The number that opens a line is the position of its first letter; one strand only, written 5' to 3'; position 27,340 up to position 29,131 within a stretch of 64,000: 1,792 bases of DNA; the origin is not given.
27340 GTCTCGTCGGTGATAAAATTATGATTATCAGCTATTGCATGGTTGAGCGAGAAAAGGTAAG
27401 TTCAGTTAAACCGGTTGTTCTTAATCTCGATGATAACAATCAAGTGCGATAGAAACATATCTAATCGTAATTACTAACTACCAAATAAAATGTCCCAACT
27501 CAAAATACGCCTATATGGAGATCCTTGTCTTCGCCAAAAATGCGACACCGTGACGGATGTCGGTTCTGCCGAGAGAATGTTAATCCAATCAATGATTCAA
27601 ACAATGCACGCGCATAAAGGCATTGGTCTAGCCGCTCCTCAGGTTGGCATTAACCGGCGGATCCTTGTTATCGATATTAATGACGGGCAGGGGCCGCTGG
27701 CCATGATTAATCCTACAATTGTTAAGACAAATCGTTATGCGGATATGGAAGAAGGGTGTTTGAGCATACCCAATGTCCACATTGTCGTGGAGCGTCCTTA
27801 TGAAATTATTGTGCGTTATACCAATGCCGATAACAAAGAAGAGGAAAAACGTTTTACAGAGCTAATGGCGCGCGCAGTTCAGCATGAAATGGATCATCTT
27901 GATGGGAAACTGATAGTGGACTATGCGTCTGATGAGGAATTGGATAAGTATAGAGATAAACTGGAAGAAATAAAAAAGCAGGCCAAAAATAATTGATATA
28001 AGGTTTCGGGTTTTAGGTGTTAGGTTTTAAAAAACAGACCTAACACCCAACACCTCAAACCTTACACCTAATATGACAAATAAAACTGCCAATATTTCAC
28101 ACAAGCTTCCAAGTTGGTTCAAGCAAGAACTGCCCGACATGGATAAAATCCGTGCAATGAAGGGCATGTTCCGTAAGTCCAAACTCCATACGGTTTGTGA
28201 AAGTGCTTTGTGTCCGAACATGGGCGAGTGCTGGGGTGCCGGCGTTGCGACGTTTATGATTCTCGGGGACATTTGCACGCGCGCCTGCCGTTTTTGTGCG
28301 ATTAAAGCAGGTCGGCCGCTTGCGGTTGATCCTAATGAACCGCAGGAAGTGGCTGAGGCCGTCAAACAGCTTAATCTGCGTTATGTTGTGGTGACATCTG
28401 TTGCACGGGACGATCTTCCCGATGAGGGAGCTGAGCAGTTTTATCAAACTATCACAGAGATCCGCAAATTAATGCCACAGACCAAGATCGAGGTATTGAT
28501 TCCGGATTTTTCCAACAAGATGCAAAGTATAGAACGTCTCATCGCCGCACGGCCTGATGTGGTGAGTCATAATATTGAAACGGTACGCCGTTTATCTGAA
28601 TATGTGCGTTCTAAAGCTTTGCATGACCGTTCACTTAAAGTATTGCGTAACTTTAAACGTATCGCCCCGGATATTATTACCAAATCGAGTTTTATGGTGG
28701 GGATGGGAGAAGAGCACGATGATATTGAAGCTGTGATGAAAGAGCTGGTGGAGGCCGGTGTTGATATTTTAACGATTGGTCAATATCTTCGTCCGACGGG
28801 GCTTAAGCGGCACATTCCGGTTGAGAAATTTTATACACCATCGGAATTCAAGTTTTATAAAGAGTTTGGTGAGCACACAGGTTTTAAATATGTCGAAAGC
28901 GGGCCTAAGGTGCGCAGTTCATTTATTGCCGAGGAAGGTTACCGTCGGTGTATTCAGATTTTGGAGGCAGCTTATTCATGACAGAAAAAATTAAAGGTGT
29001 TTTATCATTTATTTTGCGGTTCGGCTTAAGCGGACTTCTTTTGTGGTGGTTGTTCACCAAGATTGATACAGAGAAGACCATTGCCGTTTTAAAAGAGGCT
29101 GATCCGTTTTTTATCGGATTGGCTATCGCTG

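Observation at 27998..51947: Dispersed family of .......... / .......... palindromic intergenic elements (three copies)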

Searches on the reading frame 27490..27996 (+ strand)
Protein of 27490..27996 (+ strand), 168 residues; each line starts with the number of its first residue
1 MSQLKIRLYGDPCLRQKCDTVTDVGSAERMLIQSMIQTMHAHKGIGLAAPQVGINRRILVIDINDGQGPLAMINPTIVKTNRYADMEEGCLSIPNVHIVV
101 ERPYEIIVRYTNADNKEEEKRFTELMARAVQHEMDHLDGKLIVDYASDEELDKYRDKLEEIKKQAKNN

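Call 17: find_encoding_contigs(protein=window:27490-27996:+, flank=10000, max_places=6)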
Protein window:27490-27996:+ (168 aa): 1 contig read that carries it; 1 place shown.
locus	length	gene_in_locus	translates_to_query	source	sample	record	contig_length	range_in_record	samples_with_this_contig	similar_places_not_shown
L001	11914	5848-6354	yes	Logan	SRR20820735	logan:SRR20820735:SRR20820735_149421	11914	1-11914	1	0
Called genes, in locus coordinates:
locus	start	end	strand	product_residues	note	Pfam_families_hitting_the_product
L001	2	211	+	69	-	?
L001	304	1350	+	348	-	PF02350:Epimerase_2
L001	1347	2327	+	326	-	PF01408:GFO_IDH_MocA, PF22725:GFO_IDH_MocA_C3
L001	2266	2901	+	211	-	PF25084:LbH_EIF2B, PF00132:Hexapep, PF25087:GMPPB_C (weak), PF00132:Hexapep (weak), PF14602:Hexapep_2 (weak)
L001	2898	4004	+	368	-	PF00266:Aminotran_5, PF00155:Aminotran_1_2, PF01041:DegT_DnrJ_EryC1, PF01212:Beta_elim_lyase (weak)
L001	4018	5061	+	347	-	PF00534:Glycos_transf_1, PF13692:Glyco_trans_1_4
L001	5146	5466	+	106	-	PF00085:Thioredoxin, PF14595:Thioredoxin_9 (weak), PF13098:Thioredoxin_2, PF13192:Thioredoxin_3 (weak), PF13905:Thioredoxin_8 (faint)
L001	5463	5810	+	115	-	PF02261:Asp_decarbox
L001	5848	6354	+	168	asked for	PF01327:Pep_deformylase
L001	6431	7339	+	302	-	PF16881:LIAS_N (faint), PF04055:Radical_SAM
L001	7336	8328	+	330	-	PF03706:LPG_synthase_TM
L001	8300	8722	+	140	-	PF05991:NYN_YacP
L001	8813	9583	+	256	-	PF02405:MlaE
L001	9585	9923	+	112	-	-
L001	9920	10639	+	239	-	PF00005:ABC_tran, PF13304:AAA_21 (weak)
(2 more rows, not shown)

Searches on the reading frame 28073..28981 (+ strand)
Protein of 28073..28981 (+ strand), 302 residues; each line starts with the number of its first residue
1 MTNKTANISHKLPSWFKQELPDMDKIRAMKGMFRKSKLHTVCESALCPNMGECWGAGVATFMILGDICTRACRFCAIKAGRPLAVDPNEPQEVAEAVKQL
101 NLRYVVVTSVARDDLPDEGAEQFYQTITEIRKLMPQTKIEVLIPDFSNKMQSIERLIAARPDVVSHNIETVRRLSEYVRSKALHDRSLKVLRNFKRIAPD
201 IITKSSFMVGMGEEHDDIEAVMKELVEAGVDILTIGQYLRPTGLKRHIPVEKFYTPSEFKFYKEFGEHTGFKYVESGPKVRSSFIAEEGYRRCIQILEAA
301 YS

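Call 21: find_homologous_proteins(query=window:28073-28981:+)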
Query window:28073-28981:+ (302 aa): 8000 proteins with E <= 0.001 among 8000 candidates; the best 120 are listed.
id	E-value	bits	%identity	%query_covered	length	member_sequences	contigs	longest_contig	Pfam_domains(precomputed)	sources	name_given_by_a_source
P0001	1.5e-200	683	100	100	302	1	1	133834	PF16881.11,PF04055.28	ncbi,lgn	-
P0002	1.2e-159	548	79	99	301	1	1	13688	PF16881.11,PF04055.28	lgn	-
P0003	1.1e-147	509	76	99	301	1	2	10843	PF16881.11,PF04055.28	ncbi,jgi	ncbi:MAG: lipoic acid synthetase [Candidatus Omnitrophota bacterium]|jgi:lipoic acid synthetase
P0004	9.7e-142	490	73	95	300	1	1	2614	PF16881.11,PF04055.28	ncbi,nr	ncbi:MAG: lipoyl synthase [Candidatus Omnitrophica bacterium]|nr:lipoyl synthase [Candidatus Omnitro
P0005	1.4e-141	489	73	96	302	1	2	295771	PF16881.11,PF04055.28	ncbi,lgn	-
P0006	3.1e-140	485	73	95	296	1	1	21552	PF04055.28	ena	-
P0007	1.3e-138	479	69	97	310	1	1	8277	PF16881.11,PF04055.28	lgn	-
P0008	1.5e-138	479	73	94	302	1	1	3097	PF16881.11,PF04055.28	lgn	-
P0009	1.5e-136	473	70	97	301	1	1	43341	PF16881.11,PF04055.28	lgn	-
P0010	6.8e-136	470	71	93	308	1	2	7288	PF16881.11,PF04055.28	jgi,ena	-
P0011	7.1e-136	470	72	94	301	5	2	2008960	PF16881.11,PF04055.28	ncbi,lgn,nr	ncbi:MAG: lipoyl synthase [Candidatus Omnitrophica bacterium]|nr:lipoyl synthase [Candidatus Omnitro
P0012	9.5e-136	470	69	96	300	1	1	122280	PF16881.11,PF04055.28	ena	-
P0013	1.3e-135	469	71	97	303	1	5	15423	PF16881.11,PF04055.28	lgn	-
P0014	7.3e-135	467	72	94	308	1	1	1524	PF16881.11,PF04055.28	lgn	-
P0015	2.5e-134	465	70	94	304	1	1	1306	PF16881.11,PF04055.28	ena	-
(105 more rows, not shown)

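Call 22: find_encoding_contigs(protein=P0002, flank=10000, max_places=2)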
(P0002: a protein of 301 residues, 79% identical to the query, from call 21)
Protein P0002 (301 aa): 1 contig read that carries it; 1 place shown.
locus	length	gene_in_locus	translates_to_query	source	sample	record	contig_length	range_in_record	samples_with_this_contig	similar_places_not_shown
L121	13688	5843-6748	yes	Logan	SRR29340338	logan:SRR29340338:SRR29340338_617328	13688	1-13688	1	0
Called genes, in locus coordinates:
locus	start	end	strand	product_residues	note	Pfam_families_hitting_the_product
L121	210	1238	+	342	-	-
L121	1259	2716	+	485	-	PF13231:PMT_2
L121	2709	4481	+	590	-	PF00884:Sulfatase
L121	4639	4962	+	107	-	PF00085:Thioredoxin, PF14595:Thioredoxin_9 (weak), PF13098:Thioredoxin_2, PF13192:Thioredoxin_3 (weak), PF13905:Thioredoxin_8 (faint)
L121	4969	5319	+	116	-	PF02261:Asp_decarbox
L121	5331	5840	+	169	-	PF01327:Pep_deformylase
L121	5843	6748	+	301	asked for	PF16881:LIAS_N (weak), PF04055:Radical_SAM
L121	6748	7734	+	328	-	PF03706:LPG_synthase_TM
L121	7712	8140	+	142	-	PF05991:NYN_YacP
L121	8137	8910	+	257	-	PF02405:MlaE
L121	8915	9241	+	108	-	-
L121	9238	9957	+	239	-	PF00005:ABC_tran, PF13304:AAA_21 (weak)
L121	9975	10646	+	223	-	PF02470:MlaD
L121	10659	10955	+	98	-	PF02325:CCB3_YggT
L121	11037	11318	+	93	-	PF02575:YbaB_DNA_bd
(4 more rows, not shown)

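Call 23: find_encoding_contigs(protein=P0003, flank=10000, max_places=2)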
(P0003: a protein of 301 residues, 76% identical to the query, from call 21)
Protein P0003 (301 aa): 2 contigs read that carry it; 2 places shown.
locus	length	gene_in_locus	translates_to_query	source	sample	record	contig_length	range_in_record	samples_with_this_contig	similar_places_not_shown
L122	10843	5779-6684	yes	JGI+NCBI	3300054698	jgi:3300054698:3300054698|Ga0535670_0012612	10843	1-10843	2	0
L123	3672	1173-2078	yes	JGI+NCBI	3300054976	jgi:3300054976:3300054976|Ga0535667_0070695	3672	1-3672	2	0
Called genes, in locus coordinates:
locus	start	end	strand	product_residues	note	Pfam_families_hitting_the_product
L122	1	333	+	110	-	PF01041:DegT_DnrJ_EryC1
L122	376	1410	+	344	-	PF00534:Glycos_transf_1, PF13692:Glyco_trans_1_4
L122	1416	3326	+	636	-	PF13522:GATase_6, PF13537:GATase_7, PF00733:Asn_synthase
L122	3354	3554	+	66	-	PF03966:Trm112p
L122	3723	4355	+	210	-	PF08241:Methyltransf_11, PF13649:Methyltransf_25 (weak), PF13847:Methyltransf_31 (weak)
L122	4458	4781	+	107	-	PF00085:Thioredoxin, PF13098:Thioredoxin_2, PF13905:Thioredoxin_8 (faint), PF13192:Thioredoxin_3 (weak)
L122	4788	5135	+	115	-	PF02261:Asp_decarbox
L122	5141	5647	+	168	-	PF01327:Pep_deformylase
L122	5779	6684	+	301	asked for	PF16881:LIAS_N (weak), PF04055:Radical_SAM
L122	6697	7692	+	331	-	PF03706:LPG_synthase_TM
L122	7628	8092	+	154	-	PF05991:NYN_YacP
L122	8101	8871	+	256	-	PF02405:MlaE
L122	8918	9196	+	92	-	-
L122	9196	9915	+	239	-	PF00005:ABC_tran, PF13304:AAA_21 (faint)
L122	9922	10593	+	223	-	PF02470:MlaD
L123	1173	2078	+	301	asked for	PF16881:LIAS_N (weak), PF04055:Radical_SAM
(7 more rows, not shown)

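Call 24: find_encoding_contigs(protein=P0005, flank=10000, max_places=2)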
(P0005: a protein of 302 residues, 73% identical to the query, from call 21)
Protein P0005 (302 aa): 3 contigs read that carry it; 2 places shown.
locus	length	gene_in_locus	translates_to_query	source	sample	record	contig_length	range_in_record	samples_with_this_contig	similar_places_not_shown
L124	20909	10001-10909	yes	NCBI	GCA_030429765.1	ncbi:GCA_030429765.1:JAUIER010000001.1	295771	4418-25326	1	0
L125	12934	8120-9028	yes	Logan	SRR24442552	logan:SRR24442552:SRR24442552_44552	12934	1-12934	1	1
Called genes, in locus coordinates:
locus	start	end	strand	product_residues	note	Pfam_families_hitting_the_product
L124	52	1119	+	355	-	PF01408:GFO_IDH_MocA, PF03807:F420_oxidored (weak), PF02894:GFO_IDH_MocA_C, PF22725:GFO_IDH_MocA_C3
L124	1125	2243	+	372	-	PF00155:Aminotran_1_2, PF00266:Aminotran_5, PF01041:DegT_DnrJ_EryC1, PF01053:Cys_Met_Meta_PP, PF01212:Beta_elim_lyase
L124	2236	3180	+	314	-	PF00535:Glycos_transf_2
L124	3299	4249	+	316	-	PF04007:DUF354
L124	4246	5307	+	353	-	PF00534:Glycos_transf_1, PF13692:Glyco_trans_1_4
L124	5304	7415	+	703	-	-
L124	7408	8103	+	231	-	PF13181:TPR_8 (faint), PF13424:TPR_12 (faint), PF14559:TPR_19 (faint), PF13371:TPR_9 (weak), PF13414:TPR_11, PF13432:TPR_16, PF00515:TPR_1 (weak), PF07719:TPR_2 (weak), +4 more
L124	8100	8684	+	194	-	PF25084:LbH_EIF2B, PF00132:Hexapep, PF14602:Hexapep_2 (weak), PF25087:GMPPB_C (weak), PF00132:Hexapep, PF14602:Hexapep_2 (weak)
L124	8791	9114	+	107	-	PF00085:Thioredoxin, PF14595:Thioredoxin_9 (weak), PF13098:Thioredoxin_2, PF13905:Thioredoxin_8 (faint)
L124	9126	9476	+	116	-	PF02261:Asp_decarbox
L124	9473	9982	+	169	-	PF01327:Pep_deformylase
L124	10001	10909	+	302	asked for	PF16881:LIAS_N (faint), PF04055:Radical_SAM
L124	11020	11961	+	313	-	PF03706:LPG_synthase_TM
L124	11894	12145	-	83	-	-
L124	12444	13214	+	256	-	PF02405:MlaE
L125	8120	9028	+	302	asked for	PF16881:LIAS_N (faint), PF04055:Radical_SAM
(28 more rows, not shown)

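Call 50: find_encoding_contigs(protein=P0001, flank=10000, max_places=3)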
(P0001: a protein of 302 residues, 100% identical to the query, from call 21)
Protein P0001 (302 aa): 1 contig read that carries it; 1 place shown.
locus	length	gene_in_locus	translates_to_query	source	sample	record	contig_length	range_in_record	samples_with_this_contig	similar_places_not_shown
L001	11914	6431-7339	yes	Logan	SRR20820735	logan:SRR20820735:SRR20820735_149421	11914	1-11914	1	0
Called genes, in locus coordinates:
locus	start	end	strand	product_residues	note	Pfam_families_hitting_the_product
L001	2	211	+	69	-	?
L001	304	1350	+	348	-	PF02350:Epimerase_2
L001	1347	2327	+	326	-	PF01408:GFO_IDH_MocA, PF22725:GFO_IDH_MocA_C3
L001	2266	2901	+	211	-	PF25084:LbH_EIF2B, PF00132:Hexapep, PF25087:GMPPB_C (weak), PF00132:Hexapep (weak), PF14602:Hexapep_2 (weak)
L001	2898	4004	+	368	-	PF00266:Aminotran_5, PF00155:Aminotran_1_2, PF01041:DegT_DnrJ_EryC1, PF01212:Beta_elim_lyase (weak)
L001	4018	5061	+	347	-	PF00534:Glycos_transf_1, PF13692:Glyco_trans_1_4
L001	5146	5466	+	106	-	PF00085:Thioredoxin, PF14595:Thioredoxin_9 (weak), PF13098:Thioredoxin_2, PF13192:Thioredoxin_3 (weak), PF13905:Thioredoxin_8 (faint)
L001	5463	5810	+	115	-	PF02261:Asp_decarbox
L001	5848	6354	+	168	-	PF01327:Pep_deformylase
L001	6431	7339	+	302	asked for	PF16881:LIAS_N (faint), PF04055:Radical_SAM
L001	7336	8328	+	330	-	PF03706:LPG_synthase_TM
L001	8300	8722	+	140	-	PF05991:NYN_YacP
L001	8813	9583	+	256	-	PF02405:MlaE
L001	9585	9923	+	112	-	-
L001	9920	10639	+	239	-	PF00005:ABC_tran, PF13304:AAA_21 (weak)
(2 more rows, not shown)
